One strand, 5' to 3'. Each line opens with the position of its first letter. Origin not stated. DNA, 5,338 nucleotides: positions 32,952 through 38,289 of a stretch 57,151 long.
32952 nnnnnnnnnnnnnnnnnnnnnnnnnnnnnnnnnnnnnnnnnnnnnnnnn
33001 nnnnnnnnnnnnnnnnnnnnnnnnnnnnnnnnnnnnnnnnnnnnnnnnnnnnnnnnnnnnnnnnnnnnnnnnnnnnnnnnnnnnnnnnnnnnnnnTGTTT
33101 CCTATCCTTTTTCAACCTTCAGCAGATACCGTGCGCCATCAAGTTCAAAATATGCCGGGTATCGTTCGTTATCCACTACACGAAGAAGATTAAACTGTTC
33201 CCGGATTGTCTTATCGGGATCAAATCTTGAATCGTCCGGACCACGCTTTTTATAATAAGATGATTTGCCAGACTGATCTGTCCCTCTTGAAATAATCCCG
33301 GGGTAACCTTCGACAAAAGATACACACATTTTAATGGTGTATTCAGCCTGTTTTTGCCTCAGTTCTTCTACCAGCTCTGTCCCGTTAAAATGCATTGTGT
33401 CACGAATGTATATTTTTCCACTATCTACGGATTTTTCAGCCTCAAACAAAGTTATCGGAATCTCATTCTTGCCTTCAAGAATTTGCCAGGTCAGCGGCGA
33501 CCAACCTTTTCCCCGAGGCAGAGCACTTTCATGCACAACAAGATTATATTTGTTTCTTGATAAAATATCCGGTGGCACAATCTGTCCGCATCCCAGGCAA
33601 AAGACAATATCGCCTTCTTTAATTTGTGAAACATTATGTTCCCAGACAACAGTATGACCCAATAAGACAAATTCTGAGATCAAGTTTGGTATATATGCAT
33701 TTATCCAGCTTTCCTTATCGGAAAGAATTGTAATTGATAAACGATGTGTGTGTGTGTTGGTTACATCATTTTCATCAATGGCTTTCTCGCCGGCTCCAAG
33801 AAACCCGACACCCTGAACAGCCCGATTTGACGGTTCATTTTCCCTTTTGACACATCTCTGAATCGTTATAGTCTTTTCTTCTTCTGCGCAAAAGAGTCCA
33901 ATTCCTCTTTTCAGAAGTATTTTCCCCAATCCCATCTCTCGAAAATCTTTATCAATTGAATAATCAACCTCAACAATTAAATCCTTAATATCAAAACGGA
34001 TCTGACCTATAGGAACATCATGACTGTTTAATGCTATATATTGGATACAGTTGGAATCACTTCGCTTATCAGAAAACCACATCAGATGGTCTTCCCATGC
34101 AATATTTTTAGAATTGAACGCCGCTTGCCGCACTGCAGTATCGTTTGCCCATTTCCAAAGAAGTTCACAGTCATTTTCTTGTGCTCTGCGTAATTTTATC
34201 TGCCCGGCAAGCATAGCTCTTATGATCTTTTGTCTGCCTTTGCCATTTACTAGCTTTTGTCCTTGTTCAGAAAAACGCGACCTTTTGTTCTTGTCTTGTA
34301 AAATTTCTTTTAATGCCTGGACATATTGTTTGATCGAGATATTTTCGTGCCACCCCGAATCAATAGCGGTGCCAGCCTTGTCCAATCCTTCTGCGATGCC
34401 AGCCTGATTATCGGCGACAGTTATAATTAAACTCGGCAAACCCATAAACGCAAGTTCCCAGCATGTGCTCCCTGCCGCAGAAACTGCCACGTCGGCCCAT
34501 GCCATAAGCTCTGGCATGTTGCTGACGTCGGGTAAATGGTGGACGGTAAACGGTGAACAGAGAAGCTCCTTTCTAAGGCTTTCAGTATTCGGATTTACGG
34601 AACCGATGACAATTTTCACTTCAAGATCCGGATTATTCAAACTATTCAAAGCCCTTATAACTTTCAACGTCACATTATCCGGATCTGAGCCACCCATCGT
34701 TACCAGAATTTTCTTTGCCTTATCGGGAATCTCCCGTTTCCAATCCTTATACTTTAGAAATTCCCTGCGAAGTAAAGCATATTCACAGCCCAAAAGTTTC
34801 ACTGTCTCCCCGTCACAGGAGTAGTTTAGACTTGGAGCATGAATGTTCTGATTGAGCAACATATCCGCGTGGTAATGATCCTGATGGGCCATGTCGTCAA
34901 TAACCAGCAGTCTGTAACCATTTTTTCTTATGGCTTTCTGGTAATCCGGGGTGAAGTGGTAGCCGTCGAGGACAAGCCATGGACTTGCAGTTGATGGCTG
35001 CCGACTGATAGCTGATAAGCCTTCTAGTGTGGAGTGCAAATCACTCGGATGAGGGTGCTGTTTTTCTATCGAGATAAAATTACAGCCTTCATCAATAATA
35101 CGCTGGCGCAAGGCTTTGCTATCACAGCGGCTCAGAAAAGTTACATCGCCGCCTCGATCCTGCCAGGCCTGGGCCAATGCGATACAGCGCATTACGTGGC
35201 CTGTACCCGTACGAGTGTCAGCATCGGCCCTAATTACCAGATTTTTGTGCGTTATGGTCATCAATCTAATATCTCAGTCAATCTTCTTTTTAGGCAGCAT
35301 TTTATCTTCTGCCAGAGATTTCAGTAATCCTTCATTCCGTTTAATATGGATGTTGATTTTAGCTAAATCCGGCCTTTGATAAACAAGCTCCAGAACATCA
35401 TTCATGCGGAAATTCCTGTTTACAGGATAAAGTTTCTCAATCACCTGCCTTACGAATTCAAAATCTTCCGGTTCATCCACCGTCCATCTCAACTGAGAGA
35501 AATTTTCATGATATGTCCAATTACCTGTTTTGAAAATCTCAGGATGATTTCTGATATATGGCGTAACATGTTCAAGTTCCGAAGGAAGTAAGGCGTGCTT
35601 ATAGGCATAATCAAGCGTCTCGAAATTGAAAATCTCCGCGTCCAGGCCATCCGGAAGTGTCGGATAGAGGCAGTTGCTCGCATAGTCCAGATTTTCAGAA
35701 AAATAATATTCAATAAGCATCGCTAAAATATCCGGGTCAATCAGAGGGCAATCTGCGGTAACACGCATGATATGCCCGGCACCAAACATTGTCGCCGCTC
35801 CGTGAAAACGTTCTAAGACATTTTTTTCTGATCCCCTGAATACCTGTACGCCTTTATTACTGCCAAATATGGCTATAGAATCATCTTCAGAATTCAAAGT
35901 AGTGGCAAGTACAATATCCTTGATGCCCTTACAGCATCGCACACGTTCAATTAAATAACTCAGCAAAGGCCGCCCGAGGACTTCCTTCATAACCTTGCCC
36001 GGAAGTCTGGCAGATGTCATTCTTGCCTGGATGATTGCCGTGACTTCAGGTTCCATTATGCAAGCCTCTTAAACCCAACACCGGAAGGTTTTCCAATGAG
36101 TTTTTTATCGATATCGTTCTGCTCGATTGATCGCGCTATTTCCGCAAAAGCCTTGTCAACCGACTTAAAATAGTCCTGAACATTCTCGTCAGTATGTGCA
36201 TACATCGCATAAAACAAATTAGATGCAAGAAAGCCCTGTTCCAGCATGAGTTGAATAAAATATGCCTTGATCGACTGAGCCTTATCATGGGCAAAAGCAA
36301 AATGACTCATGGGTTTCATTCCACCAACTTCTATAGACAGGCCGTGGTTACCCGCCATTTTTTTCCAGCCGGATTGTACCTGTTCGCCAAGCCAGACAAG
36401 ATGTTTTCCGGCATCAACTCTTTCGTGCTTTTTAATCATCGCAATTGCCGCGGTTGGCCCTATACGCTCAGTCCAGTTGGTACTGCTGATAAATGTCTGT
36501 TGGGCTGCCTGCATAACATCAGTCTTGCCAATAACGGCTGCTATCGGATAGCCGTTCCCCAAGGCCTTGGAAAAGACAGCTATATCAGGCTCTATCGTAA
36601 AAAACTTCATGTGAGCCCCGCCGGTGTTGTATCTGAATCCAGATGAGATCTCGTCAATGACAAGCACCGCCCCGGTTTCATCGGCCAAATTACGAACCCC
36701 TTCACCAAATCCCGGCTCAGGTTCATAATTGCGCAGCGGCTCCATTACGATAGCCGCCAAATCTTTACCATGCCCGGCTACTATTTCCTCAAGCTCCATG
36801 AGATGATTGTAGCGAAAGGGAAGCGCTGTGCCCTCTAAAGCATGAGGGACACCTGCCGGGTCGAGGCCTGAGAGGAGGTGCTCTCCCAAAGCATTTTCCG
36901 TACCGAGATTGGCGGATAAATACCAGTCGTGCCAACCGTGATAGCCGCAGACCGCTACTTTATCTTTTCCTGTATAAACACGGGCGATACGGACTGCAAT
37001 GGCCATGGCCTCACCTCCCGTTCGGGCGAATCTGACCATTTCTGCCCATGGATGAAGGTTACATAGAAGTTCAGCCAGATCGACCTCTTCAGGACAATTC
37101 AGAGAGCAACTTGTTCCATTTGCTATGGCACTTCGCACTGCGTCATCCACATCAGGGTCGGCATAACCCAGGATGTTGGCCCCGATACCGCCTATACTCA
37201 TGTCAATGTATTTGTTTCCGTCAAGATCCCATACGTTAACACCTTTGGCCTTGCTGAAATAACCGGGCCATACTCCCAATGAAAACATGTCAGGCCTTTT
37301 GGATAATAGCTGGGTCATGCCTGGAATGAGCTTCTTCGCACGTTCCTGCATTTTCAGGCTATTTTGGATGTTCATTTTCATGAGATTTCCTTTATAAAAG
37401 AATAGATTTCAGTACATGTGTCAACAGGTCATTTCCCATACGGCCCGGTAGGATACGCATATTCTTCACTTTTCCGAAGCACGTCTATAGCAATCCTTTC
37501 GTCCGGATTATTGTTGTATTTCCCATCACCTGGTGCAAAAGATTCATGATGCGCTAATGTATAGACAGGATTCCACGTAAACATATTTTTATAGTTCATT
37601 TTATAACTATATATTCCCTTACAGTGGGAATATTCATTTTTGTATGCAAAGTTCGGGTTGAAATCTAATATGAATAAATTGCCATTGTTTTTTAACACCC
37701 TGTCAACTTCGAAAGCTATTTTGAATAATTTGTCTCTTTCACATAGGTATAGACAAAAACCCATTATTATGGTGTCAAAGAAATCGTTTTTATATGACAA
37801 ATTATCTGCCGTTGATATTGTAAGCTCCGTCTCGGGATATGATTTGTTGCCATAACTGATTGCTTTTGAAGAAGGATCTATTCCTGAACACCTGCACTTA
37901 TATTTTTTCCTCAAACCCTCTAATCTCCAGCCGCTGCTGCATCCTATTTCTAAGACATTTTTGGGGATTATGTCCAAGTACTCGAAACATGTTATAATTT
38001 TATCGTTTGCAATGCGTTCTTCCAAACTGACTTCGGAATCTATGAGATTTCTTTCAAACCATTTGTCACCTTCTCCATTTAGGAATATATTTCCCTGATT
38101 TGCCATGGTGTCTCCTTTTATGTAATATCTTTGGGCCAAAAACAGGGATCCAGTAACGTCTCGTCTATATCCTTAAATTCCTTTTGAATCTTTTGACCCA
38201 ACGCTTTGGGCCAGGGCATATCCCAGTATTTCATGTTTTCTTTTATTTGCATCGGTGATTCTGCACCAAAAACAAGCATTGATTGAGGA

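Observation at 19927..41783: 22 tightly packed genes form a ~22-kb pseudaminic-acid type flagellin glycosylation island abutting the flagellin gene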

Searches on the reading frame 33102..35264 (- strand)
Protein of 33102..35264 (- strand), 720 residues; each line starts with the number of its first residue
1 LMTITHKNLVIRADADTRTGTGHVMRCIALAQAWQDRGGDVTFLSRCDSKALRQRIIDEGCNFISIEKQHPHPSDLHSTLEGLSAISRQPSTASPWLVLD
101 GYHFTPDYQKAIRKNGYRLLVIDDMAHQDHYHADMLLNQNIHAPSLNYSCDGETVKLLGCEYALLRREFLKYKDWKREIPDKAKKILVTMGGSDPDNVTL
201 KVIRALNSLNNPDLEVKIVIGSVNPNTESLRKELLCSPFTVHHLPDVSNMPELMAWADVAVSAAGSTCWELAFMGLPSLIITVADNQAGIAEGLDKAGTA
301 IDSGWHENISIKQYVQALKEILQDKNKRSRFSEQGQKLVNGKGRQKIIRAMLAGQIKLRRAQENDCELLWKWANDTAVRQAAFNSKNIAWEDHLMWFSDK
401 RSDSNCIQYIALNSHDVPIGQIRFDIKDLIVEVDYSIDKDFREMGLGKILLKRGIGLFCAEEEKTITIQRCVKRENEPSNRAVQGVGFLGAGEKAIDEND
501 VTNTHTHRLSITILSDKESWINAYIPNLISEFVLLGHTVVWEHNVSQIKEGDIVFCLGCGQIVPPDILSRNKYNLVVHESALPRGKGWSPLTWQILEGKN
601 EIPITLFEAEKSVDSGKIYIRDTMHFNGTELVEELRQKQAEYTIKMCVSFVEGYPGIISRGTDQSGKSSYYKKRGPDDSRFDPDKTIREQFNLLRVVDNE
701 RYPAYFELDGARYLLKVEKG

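Call 4: search_protein_families(library=ncbifam, proteins=[window:33102-35264:-], max_evalue=0.00001)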
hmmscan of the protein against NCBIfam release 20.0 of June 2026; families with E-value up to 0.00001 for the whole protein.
window:33102-35264:- (720 aa): 6 families
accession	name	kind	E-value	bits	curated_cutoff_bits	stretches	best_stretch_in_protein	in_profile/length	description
TIGR03590.1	PseG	equivalog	4.9e-73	246.2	153.55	1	8-292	2-278/280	UDP-2,4-diacetamido-2,4,6-trideoxy-beta-L-altropyranose hydrolase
NF005414.0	PRK06988.1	equivalog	1.8e-15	56.8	316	1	543-715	71-244/311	formyltransferase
TIGR00460.1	fmt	equivalog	1.2e-14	54.1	201.5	1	550-697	79-228/315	methionyl-tRNA formyltransferase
NF005998.1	PRK08125.1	equivalog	2.8e-14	52.4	777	1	539-711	65-237/649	bifunctional UDP-4-amino-4-deoxy-L-arabinose formyltransferase/UDP-glucuronic acid oxidase ArnA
TIGR01133.1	murG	equivalog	1.5e-13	50.5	250.25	1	178-349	178-351/353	undecaprenyldiphospho-muramoylpentapeptide beta-N-acetylglucosaminyltransferase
TIGR03585.1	PseH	equivalog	7e-08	32.7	93.1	1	359-428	4-73/156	UDP-4-amino-4,6-dideoxy-N-acetyl-beta-L-altrosamine N-acetyltransferase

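Call 5: search_protein_families(library=pfam, proteins=[window:33102-35264:-], max_evalue=0.001)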
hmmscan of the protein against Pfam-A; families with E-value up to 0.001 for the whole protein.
window:33102-35264:- (720 aa): 4 families
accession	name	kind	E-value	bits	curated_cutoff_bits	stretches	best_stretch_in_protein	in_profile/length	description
PF00551.24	Formyl_trans_N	-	7.4e-10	39.3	26.1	1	550-646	79-176/181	Formyl transferase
PF04101.22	Glyco_tran_28_C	-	8.8e-09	36.1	22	1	188-332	3-151/166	Glycosyltransferase family 28 C-terminal domain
PF13302.13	Acetyltransf_3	-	2.1e-06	28.9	25.4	1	356-488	2-137/138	Acetyltransferase (GNAT) domain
PF00583.31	Acetyltransf_1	-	0.00024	21.8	20.7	1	388-488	14-116/116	Acetyltransferase (GNAT) family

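Call 50: search_solved_structures(query=window:33102-35264:-, max_evalue=0.001)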
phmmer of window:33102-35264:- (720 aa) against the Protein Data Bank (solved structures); distinct sequences matched with E-value up to 0.001: 26.
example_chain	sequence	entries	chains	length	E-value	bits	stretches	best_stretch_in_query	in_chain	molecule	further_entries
3hbm_A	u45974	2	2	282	3.1e-11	45.4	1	10-303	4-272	UDP-sugar hydrolase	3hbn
1zgh_A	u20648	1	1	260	3.8e-09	38.4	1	561-713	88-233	Methionyl-tRNA formyltransferase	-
8gjh_A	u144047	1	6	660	2.1e-08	36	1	540-712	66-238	Bifunctional polymyxin resistance protein ArnA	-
4iqf_A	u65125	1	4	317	2.2e-08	36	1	550-697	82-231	Methionyl-tRNA formyltransferase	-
6pih_A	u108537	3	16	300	2.8e-06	29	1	540-708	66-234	Bifunctional polymyxin resistance protein ArnA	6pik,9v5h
4yfv_A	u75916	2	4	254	2.9e-06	28.9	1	540-645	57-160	VioF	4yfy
1yrw_A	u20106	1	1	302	2.9e-06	28.9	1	540-708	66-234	protein ArnA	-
2bln_A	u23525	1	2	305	3e-06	28.9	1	540-708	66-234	PROTEIN YFBG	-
5j63_A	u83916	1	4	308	3e-06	28.9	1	540-708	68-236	Bifunctional polymyxin resistance protein ArnA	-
4qpd_A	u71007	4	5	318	1.2e-05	26.9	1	558-625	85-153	10-formyltetrahydrofolate dehydrogenase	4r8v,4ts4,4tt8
1z7e_A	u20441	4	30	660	1.5e-05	26.6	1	540-708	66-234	protein ArnA | Bifunctional polymyxin resistance protein ArnA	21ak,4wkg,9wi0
4qpc_A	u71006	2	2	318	1.5e-05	26.5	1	558-623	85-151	10-formyltetrahydrofolate dehydrogenase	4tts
5uij_A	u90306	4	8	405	1.6e-05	26.5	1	552-712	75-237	Formyltransferase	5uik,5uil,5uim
5uin_A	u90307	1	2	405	1.6e-05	26.5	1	552-712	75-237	Formyltransferase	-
6ci2_A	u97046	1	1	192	2.6e-05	25.8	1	515-674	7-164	formyltransferase PseJ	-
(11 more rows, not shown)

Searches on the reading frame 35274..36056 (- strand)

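Call 4: search_protein_families(library=ncbifam, proteins=[window:35274-36056:-], max_evalue=0.00001)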
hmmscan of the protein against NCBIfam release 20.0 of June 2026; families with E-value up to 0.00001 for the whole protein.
window:35274-36056:- (260 aa): 6 families
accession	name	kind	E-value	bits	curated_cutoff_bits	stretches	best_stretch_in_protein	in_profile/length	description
NF009905.0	PRK13368.1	subfamily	1.8e-13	50.4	255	1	5-120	3-116/243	3-deoxy-manno-octulosonate cytidylyltransferase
NF003952.0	PRK05450.1-5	subfamily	3.1e-13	49.5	193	1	5-123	3-121/250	3-deoxy-manno-octulosonate cytidylyltransferase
NF003950.0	PRK05450.1-3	subfamily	9.1e-10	38.3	234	1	5-118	3-117/248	3-deoxy-manno-octulosonate cytidylyltransferase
TIGR00466.1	kdsB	equivalog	8.5e-09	35.2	155.2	1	6-129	4-127/241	3-deoxy-manno-octulosonate cytidylyltransferase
NF003948.0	PRK05450.1-1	equivalog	9.8e-08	31.5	281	1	4-126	5-128/248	3-deoxy-manno-octulosonate cytidylyltransferase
TIGR03584.1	PseF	equivalog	1e-06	28.6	205.7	1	7-79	2-70/222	pseudaminic acid cytidylyltransferase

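Call 5: search_protein_families(library=pfam, proteins=[window:35274-36056:-], max_evalue=0.001)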
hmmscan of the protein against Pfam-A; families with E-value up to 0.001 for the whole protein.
window:35274-36056:- (260 aa): 2 families
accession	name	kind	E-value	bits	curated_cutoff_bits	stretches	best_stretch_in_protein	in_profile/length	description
PF02348.25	CTP_transf_3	-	2.2e-29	103.2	22.6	1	7-205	2-205/217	Cytidylyltransferase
PF12804.13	NTP_transf_3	-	0.00017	22.3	27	1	20-118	15-111/160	MobA-like NTP transferase domain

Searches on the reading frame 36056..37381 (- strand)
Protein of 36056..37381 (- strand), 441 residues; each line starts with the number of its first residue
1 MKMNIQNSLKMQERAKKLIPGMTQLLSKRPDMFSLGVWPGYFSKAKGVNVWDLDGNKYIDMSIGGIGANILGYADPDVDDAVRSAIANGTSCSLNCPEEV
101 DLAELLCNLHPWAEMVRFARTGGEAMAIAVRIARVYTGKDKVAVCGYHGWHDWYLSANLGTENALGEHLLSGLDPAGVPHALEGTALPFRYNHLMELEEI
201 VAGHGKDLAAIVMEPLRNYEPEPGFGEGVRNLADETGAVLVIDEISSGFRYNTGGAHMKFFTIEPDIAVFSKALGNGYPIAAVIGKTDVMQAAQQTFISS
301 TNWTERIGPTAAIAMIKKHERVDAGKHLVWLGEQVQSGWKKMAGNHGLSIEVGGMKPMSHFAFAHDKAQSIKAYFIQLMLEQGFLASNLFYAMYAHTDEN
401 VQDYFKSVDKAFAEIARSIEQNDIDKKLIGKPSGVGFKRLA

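Call 4: search_protein_families(library=ncbifam, proteins=[window:36056-37381:-], max_evalue=0.00001)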
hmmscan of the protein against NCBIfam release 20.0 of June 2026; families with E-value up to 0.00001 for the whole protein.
window:36056-37381:- (441 aa): 66 families (the best 25 are shown)
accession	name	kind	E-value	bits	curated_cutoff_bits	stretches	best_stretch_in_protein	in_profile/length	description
NF004856.0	PRK06209.1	equivalog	5e-79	265.9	486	1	2-440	5-440/450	glutamate-1-semialdehyde 2,1-aminomutase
NF041362.1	GntE_guanitoxin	equivalog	1e-68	231.8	525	1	1-373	1-377/426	guanitoxin biosynthesis PLP-dependent transaminase GntE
NF000818.0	PRK00062.1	subfamily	2.8e-66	224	398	1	4-415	2-427/429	glutamate-1-semialdehyde 2,1-aminomutase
TIGR00713.1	hemL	equivalog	5.1e-60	203.3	527.3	1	12-414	6-422/423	glutamate-1-semialdehyde 2,1-aminomutase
NF009055.0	PRK12389.1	equivalog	6.7e-54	183.1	637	1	3-416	1-429/431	glutamate-1-semialdehyde 2,1-aminomutase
NF001864.0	PRK00615.1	equivalog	1e-35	123.1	706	1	32-363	29-363/433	glutamate-1-semialdehyde aminotransferase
NF005376.0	PRK06918.1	equivalog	3.5e-33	114.7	676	2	206-368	218-384/451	4-aminobutyrate--2-oxoglutarate transaminase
NF004426.0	PRK05769.1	equivalog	3.6e-31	108.4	552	2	205-383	219-402/441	acetyl ornithine aminotransferase family protein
TIGR00707.1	argD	subfamily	6.6e-31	107.5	410.05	1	38-385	9-347/381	acetylornithine/succinylornithine family transaminase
NF002874.0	PRK03244.1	equivalog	7.3e-31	107.3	457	1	41-374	28-352/399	acetylornithine transaminase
NF004714.0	PRK06058.1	subfamily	2.2e-30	105.7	639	2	205-357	221-377/447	4-aminobutyrate--2-oxoglutarate transaminase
TIGR00700.1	GABAtrnsam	equivalog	2.2e-30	105.6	506.65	2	41-150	18-133/420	4-aminobutyrate--2-oxoglutarate transaminase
NF005692.0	PRK07495.1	equivalog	4.9e-30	104.5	724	1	41-377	25-372/425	4-aminobutyrate--2-oxoglutarate transaminase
NF049976.1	AmadipTransam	equivalog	4.4e-29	101.6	650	1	37-372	13-361/416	2-aminoadipate transaminase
NF005985.0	PRK08088.1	equivalog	1.1e-28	100.1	713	1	37-361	22-357/426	4-aminobutyrate--2-oxoglutarate transaminase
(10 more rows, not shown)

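Call 5: search_protein_families(library=pfam, proteins=[window:36056-37381:-], max_evalue=0.001)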
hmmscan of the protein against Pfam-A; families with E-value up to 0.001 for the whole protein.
window:36056-37381:- (441 aa): 1 family
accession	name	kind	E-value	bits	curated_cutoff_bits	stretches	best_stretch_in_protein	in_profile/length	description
PF00202.27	Aminotran_3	-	8.7e-40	137.1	30.5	1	42-385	13-370/403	Aminotransferase class-III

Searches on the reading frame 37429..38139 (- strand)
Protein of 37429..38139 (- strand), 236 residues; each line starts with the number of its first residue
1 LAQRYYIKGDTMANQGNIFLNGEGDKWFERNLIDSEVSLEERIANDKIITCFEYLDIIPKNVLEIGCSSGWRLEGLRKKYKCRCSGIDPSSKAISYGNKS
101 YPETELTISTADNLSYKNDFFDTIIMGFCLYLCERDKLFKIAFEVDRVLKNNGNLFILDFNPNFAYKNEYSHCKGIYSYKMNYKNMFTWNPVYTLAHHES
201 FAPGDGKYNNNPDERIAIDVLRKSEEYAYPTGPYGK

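Call 4: search_protein_families(library=ncbifam, proteins=[window:37429-38139:-], max_evalue=0.00001)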
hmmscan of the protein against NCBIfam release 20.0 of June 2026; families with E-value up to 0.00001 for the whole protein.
window:37429-38139:- (236 aa): 4 families
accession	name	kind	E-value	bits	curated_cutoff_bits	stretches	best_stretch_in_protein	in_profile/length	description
NF045667.1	MTase_DVU1556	equivalog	2.1e-13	50.2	155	1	60-160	24-122/213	DVU_1556 family methyltransferase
NF001244.0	PRK00216.1-5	equivalog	4.8e-09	35.8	216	1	59-164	49-160/236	bifunctional demethylmenaquinone methyltransferase/2-methoxy-6-polyprenyl-1,4-benzoquinol methylase UbiE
TIGR01934.1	MenG_MenH_UbiE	subfamily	8.4e-09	35.1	158.35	1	59-164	40-148/223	ubiquinone/menaquinone biosynthesis methyltransferase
NF008300.0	PRK11088.1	equivalog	3.2e-08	33.4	303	1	48-158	74-180/272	23S rRNA (guanine(745)-N(1))-methyltransferase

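Call 5: search_protein_families(library=pfam, proteins=[window:37429-38139:-], max_evalue=0.001)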
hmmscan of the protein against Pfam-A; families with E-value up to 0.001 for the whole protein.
window:37429-38139:- (236 aa): 5 families
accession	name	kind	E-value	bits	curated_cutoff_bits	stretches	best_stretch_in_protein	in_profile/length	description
PF13649.12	Methyltransf_25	-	7.2e-12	46.3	27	1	62-153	1-97/97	Methyltransferase domain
PF08241.18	Methyltransf_11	-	3.5e-11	44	21.2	1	63-157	1-95/95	Methyltransferase domain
PF13489.12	Methyltransf_23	-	3.3e-07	30.6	27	1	46-170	11-129/164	Methyltransferase domain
PF13847.12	Methyltransf_31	-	1.2e-05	25.5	27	1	60-171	5-129/145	Methyltransferase domain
PF08242.18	Methyltransf_12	-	8e-05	23.7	30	1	63-155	1-98/98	Methyltransferase domain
